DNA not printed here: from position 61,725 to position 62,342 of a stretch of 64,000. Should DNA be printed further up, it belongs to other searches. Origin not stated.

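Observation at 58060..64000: Unassigned ~105-121-aa module repeated at least 14 times: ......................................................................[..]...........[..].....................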

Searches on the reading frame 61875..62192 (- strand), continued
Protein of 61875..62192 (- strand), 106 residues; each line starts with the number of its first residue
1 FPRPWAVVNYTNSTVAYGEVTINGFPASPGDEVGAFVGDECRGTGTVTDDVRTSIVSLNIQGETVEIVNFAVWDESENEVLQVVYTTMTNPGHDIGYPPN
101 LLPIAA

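Call 33: find_related_loci(query=A1, collection=genome_contigs, flank=3000)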
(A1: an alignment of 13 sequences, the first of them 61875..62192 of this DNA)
Query A1 (106 aa) in genome_contigs; peptide patterns used: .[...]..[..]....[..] (x = any residue, [..] = any of these).
30 stretches matched a pattern; 11 encode a relative of the query (tblastn E <= 1e-3); 10 distinct loci.
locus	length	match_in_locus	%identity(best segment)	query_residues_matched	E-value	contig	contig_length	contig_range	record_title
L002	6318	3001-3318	74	1-106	8e-50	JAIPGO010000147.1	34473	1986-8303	MAG: Candidatus Cloacimonadota bacterium isolate Tobar13.5m-G51 Tobar13-5m-C1396, whole genome shotgun sequence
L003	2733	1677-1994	64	1-106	9e-42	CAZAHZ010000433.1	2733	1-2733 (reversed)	MAG TPA_asm: uncultured Candidatus Cloacimonadota bacterium isolate SRP178699_co2_176 genome assembly, contig: NODE_5542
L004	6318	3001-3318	66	1-106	3e-41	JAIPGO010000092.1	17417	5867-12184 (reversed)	MAG: Candidatus Cloacimonadota bacterium isolate Tobar13.5m-G51 Tobar13-5m-C3685, whole genome shotgun sequence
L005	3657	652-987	63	1-106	2e-40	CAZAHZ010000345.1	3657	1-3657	MAG TPA_asm: uncultured Candidatus Cloacimonadota bacterium isolate SRP178699_co2_176 genome assembly, contig: NODE_3499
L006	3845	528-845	62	1-106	9e-39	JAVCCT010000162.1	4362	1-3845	MAG: Candidatus Stygibacter frigidus isolate MAG_3300035698_198 Ga0374944_282866, whole genome shotgun sequence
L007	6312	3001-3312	58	1-104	5e-38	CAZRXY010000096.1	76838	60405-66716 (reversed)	MAG TPA_asm: uncultured Candidatus Cloacimonadota bacterium isolate SRP067234_co1_53 genome assembly, contig: k99_352553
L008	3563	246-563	58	1-106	2e-37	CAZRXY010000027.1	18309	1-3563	MAG TPA_asm: uncultured Candidatus Cloacimonadota bacterium isolate SRP067234_co1_53 genome assembly, contig: k99_254424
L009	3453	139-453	58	1-105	2e-37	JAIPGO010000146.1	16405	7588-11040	MAG: Candidatus Cloacimonadota bacterium isolate Tobar13.5m-G51 Tobar13-5m-C4029, whole genome shotgun sequence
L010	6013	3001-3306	56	5-106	4e-30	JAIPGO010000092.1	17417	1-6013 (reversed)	MAG: Candidatus Cloacimonadota bacterium isolate Tobar13.5m-G51 Tobar13-5m-C3685, whole genome shotgun sequence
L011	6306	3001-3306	50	5-106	2e-28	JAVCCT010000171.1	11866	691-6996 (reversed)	MAG: Candidatus Stygibacter frigidus isolate MAG_3300035698_198 Ga0374944_282872, whole genome shotgun sequence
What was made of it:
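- Stygibacter frigidus MAG encodes the FPRPW subtype (call 33).
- Tried and rejected: A1 worked, but it samples only the FPRPW subtype (call 33).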

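Call 34: predict_structure(alignment_id=A2)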
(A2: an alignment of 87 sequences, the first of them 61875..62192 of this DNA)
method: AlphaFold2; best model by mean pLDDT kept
length: 106 residues; sequences in the alignment: 87
mean_pLDDT: 95.8   pTM: 0.87
mean pLDDT of the five models: 95.8, 95.3, 95.2, 95.1, 92.9
residues with pLDDT >= 90: 95; 70-90: 11; 50-70: 0; < 50: 0
segments of 3 or more residues with pLDDT < 50: none
pLDDT, mean of each block of 10 residues (from residue 1): 91 98 96 97 95 93 98 97 97 94 97
secondary structure, 60 per line:
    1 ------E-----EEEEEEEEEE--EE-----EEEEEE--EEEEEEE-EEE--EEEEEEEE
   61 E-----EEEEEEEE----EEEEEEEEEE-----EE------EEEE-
elements in order: E13-22 E32-37 E40-46 E48-50 E53-61 E67-74 E79-88 E102-105
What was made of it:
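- AF2 model of copy 5: pLDDT 95.8, pTM 0.87, eight strands (call 34). The module folds alone at pLDDT 95.8 (call 34).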

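Call 37: fold_search(model_id=the predicted structure, library=pdb)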
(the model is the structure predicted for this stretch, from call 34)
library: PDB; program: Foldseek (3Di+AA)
matches with E <= 10: 676; with E <= 0.001: 0
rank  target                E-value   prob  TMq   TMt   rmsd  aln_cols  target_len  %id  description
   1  1ven                  2.9e-02  0.89  0.37  0.11   7.3       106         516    9  Crystal Structure Analysis of Y164E/maltose of Bacilus cereus Beta-amylase at pH 4.6 (released 2005-05-24)
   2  1b90                  4.2e-02  0.89  0.38  0.12   6.5       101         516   11  BACILLUS CEREUS BETA-AMYLASE APO FORM (released 1999-03-15)
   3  1vep_A                4.9e-02  0.84  0.36  0.11   6.4       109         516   10  Crystal Structure Analysis of Triple (T47M/Y164E/T328N)/maltose of Bacillus cereus Beta-Amylase at pH 6.5 (released 2005-05-24)
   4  1veo_A                4.9e-02  0.75  0.35  0.10   7.3       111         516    9  Crystal Structure Analysis of Y164F/maltose of Bacillus cereus Beta-Amylase at pH 4.6 (released 2005-05-24)
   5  1itc_A                7.2e-02  0.77  0.36  0.11   6.4       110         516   10  Beta-Amylase from Bacillus cereus var. mycoides Complexed with Maltopentaose (released 2003-05-27)
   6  1cqy                  8.9e-02  0.69  0.34  0.36   6.4       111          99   11  STARCH BINDING DOMAIN OF BACILLUS CEREUS BETA-AMYLASE (released 1999-08-20)
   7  2vn4_A                1.0e-01  0.63  0.38  0.10  12.2       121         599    9  Glycoside Hydrolase Family 15 Glucoamylase from Hypocrea jecorina (released 2008-05-20)
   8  8x8k_C                1.1e-01  0.72  0.39  0.41   5.8       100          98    9  Crystal structure of STBD1 CBM20 domain in complex with maltotetraose (released 2024-09-18)
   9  4ilt_A                1.4e-01  0.91  0.45  0.34   6.0       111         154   13  Structure of the dioxygenase domain of SACTE_2871, a novel dioxygenase carbohydrate-binding protein fusion from the ce (released 2013-05-15)
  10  9yh9_B                1.6e-01  0.72  0.41  0.29   5.7       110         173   14  Crystal structure of a phage catechol 1,2-dioxygenase identified from a soil metagenomic survey (released 2025-10-08)
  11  8wae_A                1.6e-01  0.30  0.32  0.31  12.4       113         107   14  Crystal structure of a novel porphyran-binding carbohydrate binding module (released 2024-09-11)
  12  2zyr_B                1.7e-01  0.69  0.42  0.13   8.6       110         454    9  A. Fulgidus lipase with fatty acid fragment and magnesium (released 2009-06-16)
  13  9yh9_A                1.7e-01  0.63  0.43  0.31   8.1       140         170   11  Crystal structure of a phage catechol 1,2-dioxygenase identified from a soil metagenomic survey (released 2025-10-08)
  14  7vrg_A                2.0e-01  0.18  0.29  0.08  15.5       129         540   10  Crystal structure of chitinase-h from O. furnacalis in complex with Lynamicin B (released 2022-03-02)
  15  8wae_B                2.3e-01  0.20  0.30  0.30  11.5       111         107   14  Crystal structure of a novel porphyran-binding carbohydrate binding module (released 2024-09-11)
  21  9jz1_B                3.8e-01  0.44  0.36  0.18  11.8        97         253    7  Crystal structure of Nir2 C-terminal domain in complex with phosphate (released 2025-10-15)
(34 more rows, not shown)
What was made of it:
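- On Any protein of known structure, for the module: Foldseek against PDB gives 0 hits at E<=1e-3 (call 37).
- On CBM20 / starch-binding domain: 1cqy, 8x8k_C and beta-amylase CBM20 are top hits, but at E 0.03-0.11 and TM 0.34-0.39 (call 37).
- Closest known: CBM20 starch-binding domain and other small beta-sandwich domains. Same: These are the top Foldseek PDB neighbours of the model (call 37).
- The weak structural neighbours include the starch-binding CBM20 domain (call 37).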

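Call 43: search_protein_families(library=ncbifam, proteins=[P0020, P0033, P0057, P0067, P0074, P0078, P0085, P0059, P0028, P0003], max_evalue=0.1)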
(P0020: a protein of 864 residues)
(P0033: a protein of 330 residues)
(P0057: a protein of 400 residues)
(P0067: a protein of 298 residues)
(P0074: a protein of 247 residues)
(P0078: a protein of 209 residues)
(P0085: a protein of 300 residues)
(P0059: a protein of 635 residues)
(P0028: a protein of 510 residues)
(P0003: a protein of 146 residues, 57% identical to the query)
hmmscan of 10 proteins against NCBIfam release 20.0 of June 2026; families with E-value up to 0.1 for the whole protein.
P0020 (864 aa): 3 families
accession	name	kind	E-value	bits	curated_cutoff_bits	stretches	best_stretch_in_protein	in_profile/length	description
TIGR04183.1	Por_Secre_tail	domain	8.6e-10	38.5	23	1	780-852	2-67/72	T9SS type A sorting domain-containing protein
NF052323.1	T9SSA_dep_M6i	equivalog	9.8e-10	37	600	1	779-852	960-1032/1043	T9SS-dependent M6-like inactivated metalloprotease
NF010128.0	PRK13605.1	equivalog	0.076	12.9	132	0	531-579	14-60/113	endoribonuclease SymE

P0033 (330 aa): 3 families
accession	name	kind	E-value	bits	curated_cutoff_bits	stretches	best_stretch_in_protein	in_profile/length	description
TIGR04183.1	Por_Secre_tail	domain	3.4e-07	30.1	23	1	254-329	2-71/72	T9SS type A sorting domain-containing protein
NF038113.1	T9SSA_dep_M36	equivalog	4.3e-07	28.5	885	1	247-329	789-868/869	T9SS-dependent M36 family metallopeptidase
NF052323.1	T9SSA_dep_M6i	equivalog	0.0022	16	600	1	254-323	961-1031/1043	T9SS-dependent M6-like inactivated metalloprotease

P0057 (400 aa): 4 families
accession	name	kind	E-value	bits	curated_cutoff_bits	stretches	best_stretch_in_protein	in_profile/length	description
NF012211.1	tand_rpt_95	domain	4.8e-12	45.7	90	1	158-228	20-95/98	tandem-95 repeat protein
TIGR04183.1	Por_Secre_tail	domain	1.1e-08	34.9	23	1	324-399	1-71/72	T9SS type A sorting domain-containing protein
NF038113.1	T9SSA_dep_M36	equivalog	1.1e-06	27.2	885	1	312-396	784-865/869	T9SS-dependent M36 family metallopeptidase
NF052323.1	T9SSA_dep_M6i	equivalog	0.0051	14.8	600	1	303-393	939-1031/1043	T9SS-dependent M6-like inactivated metalloprotease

P0067 (298 aa): 3 families
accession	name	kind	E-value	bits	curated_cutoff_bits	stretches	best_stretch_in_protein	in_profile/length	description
NF038112.1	myxo_dep_M36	subfamily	1.4e-19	68.9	1500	1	72-219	1235-1376/1604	myxosortase-dependent M36 family metallopeptidase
NF038111.1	rhom_dep_M36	equivalog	9.1e-06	23.3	1700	1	129-215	1184-1273/1315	rhombosortase-dependent M36 family metallopeptidase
NF038113.1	T9SSA_dep_M36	equivalog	0.039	12.1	885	1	229-284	790-845/869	T9SS-dependent M36 family metallopeptidase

P0074 (247 aa): 0 families

P0078 (209 aa): 3 families
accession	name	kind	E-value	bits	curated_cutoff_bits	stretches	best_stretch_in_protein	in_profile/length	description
TIGR04183.1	Por_Secre_tail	domain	4.1e-09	36.3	23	1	141-208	1-70/72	T9SS type A sorting domain-containing protein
NF038113.1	T9SSA_dep_M36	equivalog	2.5e-08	32.6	885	1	125-197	780-857/869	T9SS-dependent M36 family metallopeptidase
NF033708.1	T9SS_Cterm_ChiA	domain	0.0045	16.8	40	1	158-207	1-53/55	T9SS sorting signal type C domain-containing protein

P0085 (300 aa): 2 families
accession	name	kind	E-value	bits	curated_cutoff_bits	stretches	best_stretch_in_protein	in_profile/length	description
TIGR04183.1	Por_Secre_tail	domain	1.4e-07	31.4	23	1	229-298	1-72/72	T9SS type A sorting domain-containing protein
NF038113.1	T9SSA_dep_M36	equivalog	3.7e-06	25.4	885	1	214-288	781-860/869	T9SS-dependent M36 family metallopeptidase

P0059 (635 aa): 5 families
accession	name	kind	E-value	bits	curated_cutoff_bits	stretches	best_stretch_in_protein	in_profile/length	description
TIGR04183.1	Por_Secre_tail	domain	2.2e-10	40.4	23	1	556-632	2-70/72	T9SS type A sorting domain-containing protein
NF038113.1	T9SSA_dep_M36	equivalog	1.5e-09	36.6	885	1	551-633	791-868/869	T9SS-dependent M36 family metallopeptidase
NF052323.1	T9SSA_dep_M6i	equivalog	2.6e-06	25.7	600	1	555-624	960-1028/1043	T9SS-dependent M6-like inactivated metalloprotease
NF033681.1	ExeM_NucH_DNase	subfamily_domain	0.0002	20.4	300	1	365-459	19-116/546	ExeM/NucH family extracellular endonuclease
NF050177.1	TapA_OM_Porphy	equivalog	0.0029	16.4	500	1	555-632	473-542/544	TapA/TapC family T9SS-dependent outer membrane protein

P0028 (510 aa): 5 families
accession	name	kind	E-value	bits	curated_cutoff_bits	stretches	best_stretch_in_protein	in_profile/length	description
NF033681.1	ExeM_NucH_DNase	subfamily_domain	2.2e-08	33.4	300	1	265-356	1-109/546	ExeM/NucH family extracellular endonuclease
TIGR04183.1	Por_Secre_tail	domain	2.2e-06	27.6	23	1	438-502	1-66/72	T9SS type A sorting domain-containing protein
NF038113.1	T9SSA_dep_M36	equivalog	0.0021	16.3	885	1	427-499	786-860/869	T9SS-dependent M36 family metallopeptidase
NF005198.1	PRK06669.1-3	equivalog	0.027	13.7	200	1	299-351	201-253/299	flagellar assembly protein FliH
NF001924.0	PRK00702.1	equivalog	0.081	12.3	192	0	334-431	136-219/223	ribose-5-phosphate isomerase RpiA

P0003 (146 aa): 0 families

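Call 46: find_encoding_contigs(protein=P0078, flank=6000, max_places=3)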
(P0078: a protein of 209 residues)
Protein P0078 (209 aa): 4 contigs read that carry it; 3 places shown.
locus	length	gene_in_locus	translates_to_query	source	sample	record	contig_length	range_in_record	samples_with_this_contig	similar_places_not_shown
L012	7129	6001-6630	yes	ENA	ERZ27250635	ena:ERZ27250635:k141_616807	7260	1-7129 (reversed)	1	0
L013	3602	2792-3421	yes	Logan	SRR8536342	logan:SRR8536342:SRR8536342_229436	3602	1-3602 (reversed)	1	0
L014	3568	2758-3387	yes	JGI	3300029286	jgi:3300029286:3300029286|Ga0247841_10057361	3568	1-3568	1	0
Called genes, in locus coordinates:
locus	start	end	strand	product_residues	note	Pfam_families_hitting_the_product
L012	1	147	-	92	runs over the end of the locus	?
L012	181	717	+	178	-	-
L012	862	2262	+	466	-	PF09603:Fib_succ_major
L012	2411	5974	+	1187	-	PF07953:Toxin_R_bind_N, PF13385:Laminin_G_3, PF09603:Fib_succ_major, PF19190:BACON_2 (weak), PF13860:FlgD_ig (weak), PF18962:Por_Secre_tail (weak)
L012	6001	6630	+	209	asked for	PF18962:Por_Secre_tail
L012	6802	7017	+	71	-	-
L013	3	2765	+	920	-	?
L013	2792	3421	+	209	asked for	PF18962:Por_Secre_tail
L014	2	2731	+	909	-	?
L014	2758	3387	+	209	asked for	PF18962:Por_Secre_tail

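Call 69: search_protein_families(library=pfam, alignment_id=A5, max_evalue=0.00001)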
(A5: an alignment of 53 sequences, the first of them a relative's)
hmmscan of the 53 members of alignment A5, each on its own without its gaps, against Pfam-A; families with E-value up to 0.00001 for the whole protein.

A. member 1, P0018 (1590 aa): 2 families
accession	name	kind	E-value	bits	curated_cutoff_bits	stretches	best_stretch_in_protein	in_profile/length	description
PF07705.17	CARDB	-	2.6e-26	92.2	22.7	2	898-1010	1-99/101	CARDB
PF01551.29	Peptidase_M23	-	3.9e-23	81.9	28.7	1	58-152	2-92/96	Peptidase family M23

B. families by the number of members that match (of 53 scanned): 51 families (the first 25 are shown)
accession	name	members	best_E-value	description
PF18962.6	Por_Secre_tail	27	3.4e-15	Secretion system C-terminal sorting domain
PF13004.13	BACON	11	2.2e-62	Putative binding domain, N-terminal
PF19190.6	BACON_2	10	1.1e-55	Viral BACON domain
PF18911.6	PKD_4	7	6.8e-32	PKD domain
PF18998.6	Flg_new_2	6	7e-17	Divergent InlB B-repeat domain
PF22352.2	K319L-like_PKD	6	1.6e-15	K319L-like, PKD domain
PF13860.13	FlgD_ig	6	7.3e-12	FlgD Ig-like domain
PF13620.12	CarboxypepD_reg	5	1.4e-22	Carboxypeptidase regulatory-like domain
PF07705.17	CARDB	4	4.7e-62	CARDB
PF17963.7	Big_9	4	4.9e-47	Bacterial Ig domain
PF13205.12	Big_5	4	6.3e-16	Bacterial Ig-like domain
PF00404.24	Dockerin_1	4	1.4e-07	Dockerin type I domain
PF17803.7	Cadherin_4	3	3e-41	Bacterial cadherin-like domain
PF03174.19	CHB_HEX_C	3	1.1e-24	Chitobiase/beta-hexosaminidase C-terminal domain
PF00041.27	fn3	3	7.9e-09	Fibronectin type III domain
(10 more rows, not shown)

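Call 72: fold_search(model_id=the predicted structure, library=viral)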
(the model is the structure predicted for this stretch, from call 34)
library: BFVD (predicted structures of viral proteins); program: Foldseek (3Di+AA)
matches with E <= 10: 640; with E <= 0.001: 1
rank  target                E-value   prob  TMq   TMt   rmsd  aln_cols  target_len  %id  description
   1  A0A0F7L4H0            1.2e-04  1.00  0.71  0.57   2.5       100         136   15  Uncharacterized protein [uncultured marine virus]
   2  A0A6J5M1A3            5.1e-02  0.92  0.43  0.09   7.0       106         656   13  Pectate lyase superfamily protein [uncultured Caudovirales phage]
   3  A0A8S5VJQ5            6.3e-02  0.97  0.47  0.12   6.6       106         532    9  (no name in the UniProt tables at hand)
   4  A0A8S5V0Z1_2          6.7e-02  0.96  0.47  0.08   5.6       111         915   19  Putative membrane protein [Siphoviridae sp. ct3r22]
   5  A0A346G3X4            7.0e-02  0.72  0.39  0.15  10.5       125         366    8  (no name in the UniProt tables at hand)
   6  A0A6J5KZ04            8.3e-02  0.93  0.46  0.44   6.0       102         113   11  Uncharacterized protein [uncultured Caudovirales phage]
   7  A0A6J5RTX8            9.7e-02  0.93  0.47  0.25   4.8        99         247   13  Uncharacterized protein [uncultured Caudovirales phage]
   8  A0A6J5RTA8            9.7e-02  0.92  0.47  0.31   9.0        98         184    9  Uncharacterized protein [uncultured Caudovirales phage]
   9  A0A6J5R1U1            1.2e-01  0.38  0.34  0.10  12.4       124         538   11  Uncharacterized protein [uncultured Caudovirales phage]
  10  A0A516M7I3            1.3e-01  0.82  0.43  0.13   6.8        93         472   11  (no name in the UniProt tables at hand)
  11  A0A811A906            1.3e-01  0.41  0.34  0.26   9.2       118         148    9  (no name in the UniProt tables at hand)
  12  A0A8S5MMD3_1          1.6e-01  0.69  0.42  0.06  16.3       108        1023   11  Baseplate J like protein [Siphoviridae sp. ctxc31]
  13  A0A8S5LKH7            1.6e-01  0.41  0.33  0.26  10.7       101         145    9  Uncharacterized protein [Siphoviridae sp. ctnhN1]
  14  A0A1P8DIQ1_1          1.7e-01  0.75  0.40  0.07   6.7        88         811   12  (no name in the UniProt tables at hand)
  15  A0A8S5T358            1.7e-01  0.51  0.35  0.40   7.6        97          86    5  Uncharacterized protein [Siphoviridae sp. ctedO8]
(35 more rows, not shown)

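Call 76: list_cluster_members(proteins=[P0020, P0033, P0078, P0057, P0012, P0010, P0025, P0018, P0060, P0035])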
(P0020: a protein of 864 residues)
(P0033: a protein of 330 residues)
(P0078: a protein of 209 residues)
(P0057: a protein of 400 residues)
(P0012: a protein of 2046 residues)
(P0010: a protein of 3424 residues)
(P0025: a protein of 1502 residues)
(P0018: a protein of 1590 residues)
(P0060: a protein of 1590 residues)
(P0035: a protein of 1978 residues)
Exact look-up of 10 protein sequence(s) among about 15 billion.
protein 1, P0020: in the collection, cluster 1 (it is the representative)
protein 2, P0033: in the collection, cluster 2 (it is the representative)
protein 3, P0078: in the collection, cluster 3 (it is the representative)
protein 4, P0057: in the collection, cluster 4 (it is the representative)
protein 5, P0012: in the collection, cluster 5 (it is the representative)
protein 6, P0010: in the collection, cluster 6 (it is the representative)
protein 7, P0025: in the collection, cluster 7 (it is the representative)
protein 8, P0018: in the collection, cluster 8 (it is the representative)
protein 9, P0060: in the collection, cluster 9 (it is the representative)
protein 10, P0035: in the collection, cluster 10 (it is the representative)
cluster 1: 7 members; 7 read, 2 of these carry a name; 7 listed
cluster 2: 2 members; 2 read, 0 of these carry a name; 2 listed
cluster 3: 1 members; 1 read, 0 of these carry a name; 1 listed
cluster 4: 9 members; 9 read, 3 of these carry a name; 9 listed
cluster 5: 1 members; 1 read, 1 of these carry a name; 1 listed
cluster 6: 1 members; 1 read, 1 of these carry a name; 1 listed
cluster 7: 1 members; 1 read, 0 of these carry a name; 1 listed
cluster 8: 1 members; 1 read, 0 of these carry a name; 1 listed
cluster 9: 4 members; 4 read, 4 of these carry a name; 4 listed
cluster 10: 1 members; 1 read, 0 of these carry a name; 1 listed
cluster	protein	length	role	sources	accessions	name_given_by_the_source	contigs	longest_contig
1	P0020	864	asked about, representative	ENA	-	-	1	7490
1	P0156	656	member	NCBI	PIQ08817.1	MAG: hypothetical protein COW71_09750, partial [Ignavibacteriales bacterium ...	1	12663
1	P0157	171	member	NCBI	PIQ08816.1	MAG: hypothetical protein COW71_09745, partial [Ignavibacteriales bacterium ...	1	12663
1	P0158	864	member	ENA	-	-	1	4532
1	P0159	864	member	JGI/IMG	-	-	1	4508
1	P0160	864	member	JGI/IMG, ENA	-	-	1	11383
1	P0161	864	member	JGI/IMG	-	-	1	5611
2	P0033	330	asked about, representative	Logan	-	-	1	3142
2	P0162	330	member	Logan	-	-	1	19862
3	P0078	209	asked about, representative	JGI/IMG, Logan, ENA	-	-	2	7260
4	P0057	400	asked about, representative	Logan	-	-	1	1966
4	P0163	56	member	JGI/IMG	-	small subunit ribosomal protein S14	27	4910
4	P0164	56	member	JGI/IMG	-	small subunit ribosomal protein S14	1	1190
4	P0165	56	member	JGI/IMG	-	small subunit ribosomal protein S14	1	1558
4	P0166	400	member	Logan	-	-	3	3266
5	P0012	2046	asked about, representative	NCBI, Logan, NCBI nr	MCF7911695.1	MAG: tandem-95 repeat protein [Candidatus Cloacimonetes bacterium] | tandem-95 repeat protein [Candidatus Cloacimonadota bacterium]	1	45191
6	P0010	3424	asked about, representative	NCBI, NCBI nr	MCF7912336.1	MAG: PKD domain-containing protein [Candidatus Cloacimonetes bacterium] | PKD domain-containing protein [Candidatus Cloacimonadota bacterium]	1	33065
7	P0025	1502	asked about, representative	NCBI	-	-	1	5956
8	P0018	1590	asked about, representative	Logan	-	-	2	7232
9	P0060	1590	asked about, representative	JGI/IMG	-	peptidyl-tRNA hydrolase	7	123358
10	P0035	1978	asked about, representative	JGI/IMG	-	-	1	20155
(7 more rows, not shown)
